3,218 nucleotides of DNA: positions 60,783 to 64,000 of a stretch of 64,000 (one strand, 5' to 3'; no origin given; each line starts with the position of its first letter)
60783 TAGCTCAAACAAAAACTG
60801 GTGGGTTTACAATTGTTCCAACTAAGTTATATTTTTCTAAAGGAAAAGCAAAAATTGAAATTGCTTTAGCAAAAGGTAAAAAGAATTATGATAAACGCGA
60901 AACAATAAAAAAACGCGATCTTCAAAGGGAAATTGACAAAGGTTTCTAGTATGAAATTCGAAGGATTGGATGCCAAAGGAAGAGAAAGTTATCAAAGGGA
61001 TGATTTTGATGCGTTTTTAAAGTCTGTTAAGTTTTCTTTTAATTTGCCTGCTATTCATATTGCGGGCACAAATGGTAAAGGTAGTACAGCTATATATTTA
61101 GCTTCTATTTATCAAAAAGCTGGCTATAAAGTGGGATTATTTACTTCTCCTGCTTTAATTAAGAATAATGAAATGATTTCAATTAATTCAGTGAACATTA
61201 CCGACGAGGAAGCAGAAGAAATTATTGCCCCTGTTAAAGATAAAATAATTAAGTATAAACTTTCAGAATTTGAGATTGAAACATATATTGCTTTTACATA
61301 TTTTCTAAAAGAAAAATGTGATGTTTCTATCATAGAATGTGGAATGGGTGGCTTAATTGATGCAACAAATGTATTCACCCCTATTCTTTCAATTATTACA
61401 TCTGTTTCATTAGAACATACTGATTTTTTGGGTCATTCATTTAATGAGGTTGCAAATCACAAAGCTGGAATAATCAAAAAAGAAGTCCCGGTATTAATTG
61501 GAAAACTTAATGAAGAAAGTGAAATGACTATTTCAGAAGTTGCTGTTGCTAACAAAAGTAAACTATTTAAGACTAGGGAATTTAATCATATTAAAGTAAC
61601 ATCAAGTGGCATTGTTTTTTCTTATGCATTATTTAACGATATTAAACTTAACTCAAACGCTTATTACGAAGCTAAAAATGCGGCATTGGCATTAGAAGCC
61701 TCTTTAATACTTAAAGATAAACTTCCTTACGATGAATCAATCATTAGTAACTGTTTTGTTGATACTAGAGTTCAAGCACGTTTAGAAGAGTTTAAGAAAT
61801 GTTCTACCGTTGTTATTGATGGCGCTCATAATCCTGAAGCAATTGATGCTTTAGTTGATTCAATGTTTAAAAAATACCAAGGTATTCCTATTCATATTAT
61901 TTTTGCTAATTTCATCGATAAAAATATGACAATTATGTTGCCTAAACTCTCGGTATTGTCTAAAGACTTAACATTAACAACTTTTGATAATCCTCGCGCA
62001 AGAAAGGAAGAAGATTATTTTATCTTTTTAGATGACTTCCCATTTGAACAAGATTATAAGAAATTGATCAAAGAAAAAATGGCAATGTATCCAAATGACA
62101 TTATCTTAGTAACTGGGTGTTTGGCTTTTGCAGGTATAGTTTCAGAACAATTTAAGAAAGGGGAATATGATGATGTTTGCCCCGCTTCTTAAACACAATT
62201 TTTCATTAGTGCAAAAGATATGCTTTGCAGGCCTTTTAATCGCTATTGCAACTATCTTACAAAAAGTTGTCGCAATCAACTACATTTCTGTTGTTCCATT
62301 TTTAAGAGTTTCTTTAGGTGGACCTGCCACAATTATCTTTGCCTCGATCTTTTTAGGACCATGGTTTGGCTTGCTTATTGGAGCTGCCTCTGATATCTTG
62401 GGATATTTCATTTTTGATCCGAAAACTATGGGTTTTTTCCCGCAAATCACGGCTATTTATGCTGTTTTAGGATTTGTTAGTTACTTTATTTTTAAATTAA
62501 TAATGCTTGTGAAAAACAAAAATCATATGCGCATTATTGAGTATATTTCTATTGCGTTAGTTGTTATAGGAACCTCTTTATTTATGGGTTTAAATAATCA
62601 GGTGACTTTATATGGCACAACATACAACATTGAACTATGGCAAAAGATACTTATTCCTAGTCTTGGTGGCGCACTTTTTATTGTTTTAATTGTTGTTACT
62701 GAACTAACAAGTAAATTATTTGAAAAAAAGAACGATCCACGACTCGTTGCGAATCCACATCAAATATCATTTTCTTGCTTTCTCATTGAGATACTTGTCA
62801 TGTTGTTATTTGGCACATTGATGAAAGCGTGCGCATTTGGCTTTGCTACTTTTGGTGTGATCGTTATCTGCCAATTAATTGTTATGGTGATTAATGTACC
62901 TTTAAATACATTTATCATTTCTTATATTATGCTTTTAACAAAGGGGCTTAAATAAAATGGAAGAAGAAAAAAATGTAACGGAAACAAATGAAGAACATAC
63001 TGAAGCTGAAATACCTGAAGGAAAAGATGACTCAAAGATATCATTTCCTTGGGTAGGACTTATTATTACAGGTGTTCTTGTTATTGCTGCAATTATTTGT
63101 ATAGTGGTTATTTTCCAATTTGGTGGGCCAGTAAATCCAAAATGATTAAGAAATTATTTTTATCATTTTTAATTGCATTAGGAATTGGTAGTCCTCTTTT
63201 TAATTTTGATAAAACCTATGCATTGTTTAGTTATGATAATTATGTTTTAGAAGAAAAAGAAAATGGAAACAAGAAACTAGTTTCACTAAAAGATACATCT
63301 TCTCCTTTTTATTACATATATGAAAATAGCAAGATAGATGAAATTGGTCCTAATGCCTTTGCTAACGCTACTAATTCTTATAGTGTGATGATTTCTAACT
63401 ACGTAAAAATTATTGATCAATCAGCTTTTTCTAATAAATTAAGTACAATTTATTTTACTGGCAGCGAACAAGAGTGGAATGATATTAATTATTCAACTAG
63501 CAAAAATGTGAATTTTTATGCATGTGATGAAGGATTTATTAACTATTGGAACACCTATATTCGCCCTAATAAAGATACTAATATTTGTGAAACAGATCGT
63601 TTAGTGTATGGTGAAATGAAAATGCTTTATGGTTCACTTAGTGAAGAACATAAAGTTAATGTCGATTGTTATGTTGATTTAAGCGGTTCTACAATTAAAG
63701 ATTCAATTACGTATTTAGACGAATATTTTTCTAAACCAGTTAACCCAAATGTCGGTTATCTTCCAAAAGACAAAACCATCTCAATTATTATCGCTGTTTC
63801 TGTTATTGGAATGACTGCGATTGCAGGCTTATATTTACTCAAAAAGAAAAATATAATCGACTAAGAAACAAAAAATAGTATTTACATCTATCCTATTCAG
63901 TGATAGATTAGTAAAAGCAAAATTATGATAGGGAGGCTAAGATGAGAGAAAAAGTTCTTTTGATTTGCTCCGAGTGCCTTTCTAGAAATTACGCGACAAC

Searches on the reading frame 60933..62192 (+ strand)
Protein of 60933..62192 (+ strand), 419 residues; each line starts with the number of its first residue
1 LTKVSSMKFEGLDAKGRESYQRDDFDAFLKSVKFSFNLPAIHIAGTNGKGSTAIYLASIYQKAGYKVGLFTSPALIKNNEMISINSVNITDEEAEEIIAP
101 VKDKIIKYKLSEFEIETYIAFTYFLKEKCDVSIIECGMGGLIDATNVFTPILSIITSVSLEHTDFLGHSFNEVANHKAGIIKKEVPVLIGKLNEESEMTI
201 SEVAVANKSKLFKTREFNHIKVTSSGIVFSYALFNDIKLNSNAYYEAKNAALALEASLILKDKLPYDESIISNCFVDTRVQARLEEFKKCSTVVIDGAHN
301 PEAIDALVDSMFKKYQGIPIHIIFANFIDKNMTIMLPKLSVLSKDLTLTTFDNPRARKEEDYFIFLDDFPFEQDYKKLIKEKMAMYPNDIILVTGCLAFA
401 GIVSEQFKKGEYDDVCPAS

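Call 77: search_protein_families(library=pfam, proteins=[window:60933-62192:+], max_evalue=0.05)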
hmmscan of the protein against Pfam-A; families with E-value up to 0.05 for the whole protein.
window:60933-62192:+ (419 aa): 2 families
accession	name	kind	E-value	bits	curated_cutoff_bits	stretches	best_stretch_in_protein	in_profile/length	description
PF02875.26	Mur_ligase_C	-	1.9e-08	35.6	28.4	1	283-395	2-125/127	Mur ligase, glutamate ligase domain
PF08245.18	Mur_ligase_M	-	4e-08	33.9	24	1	43-254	1-197/200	Mur ligase middle domain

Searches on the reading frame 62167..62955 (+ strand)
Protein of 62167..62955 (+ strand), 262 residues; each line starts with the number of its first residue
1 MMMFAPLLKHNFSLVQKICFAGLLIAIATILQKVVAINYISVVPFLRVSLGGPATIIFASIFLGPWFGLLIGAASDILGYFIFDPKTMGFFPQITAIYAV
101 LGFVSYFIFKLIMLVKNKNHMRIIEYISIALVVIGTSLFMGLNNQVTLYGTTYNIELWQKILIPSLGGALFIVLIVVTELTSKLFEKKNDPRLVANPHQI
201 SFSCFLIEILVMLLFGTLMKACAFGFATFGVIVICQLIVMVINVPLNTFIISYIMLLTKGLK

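Call 77: search_protein_families(library=pfam, proteins=[window:62167-62955:+], max_evalue=0.05)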
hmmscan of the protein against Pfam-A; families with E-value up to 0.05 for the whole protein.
window:62167-62955:+ (262 aa): 1 family
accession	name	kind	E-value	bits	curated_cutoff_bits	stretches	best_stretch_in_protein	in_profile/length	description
PF12822.12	ECF_trnsprt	-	1.3e-07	32.2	30.7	1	17-176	2-152/169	ECF transporter, substrate-specific component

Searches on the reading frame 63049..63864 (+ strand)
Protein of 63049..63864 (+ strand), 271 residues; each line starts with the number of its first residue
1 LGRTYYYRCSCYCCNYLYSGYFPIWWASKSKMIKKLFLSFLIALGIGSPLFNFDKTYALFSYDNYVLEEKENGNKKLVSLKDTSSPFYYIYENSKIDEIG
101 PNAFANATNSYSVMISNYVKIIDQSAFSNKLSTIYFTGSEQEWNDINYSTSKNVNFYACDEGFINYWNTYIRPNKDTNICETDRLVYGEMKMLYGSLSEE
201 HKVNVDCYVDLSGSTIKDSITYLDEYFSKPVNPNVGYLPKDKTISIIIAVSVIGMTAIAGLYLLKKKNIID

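Call 77: search_protein_families(library=pfam, proteins=[window:63049-63864:+], max_evalue=0.05)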
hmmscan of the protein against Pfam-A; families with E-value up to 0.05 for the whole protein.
window:63049-63864:+ (271 aa): 2 families
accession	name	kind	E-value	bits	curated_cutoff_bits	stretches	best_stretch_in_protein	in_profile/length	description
PF13306.12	LRR_5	-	0.00019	21.8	27.7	1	93-145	64-117/127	BspA type Leucine rich repeat region (6 copies)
PF19470.4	DUF6007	-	0.047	14.1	26.7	0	219-264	10-54/65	Family of unknown function (DUF6007)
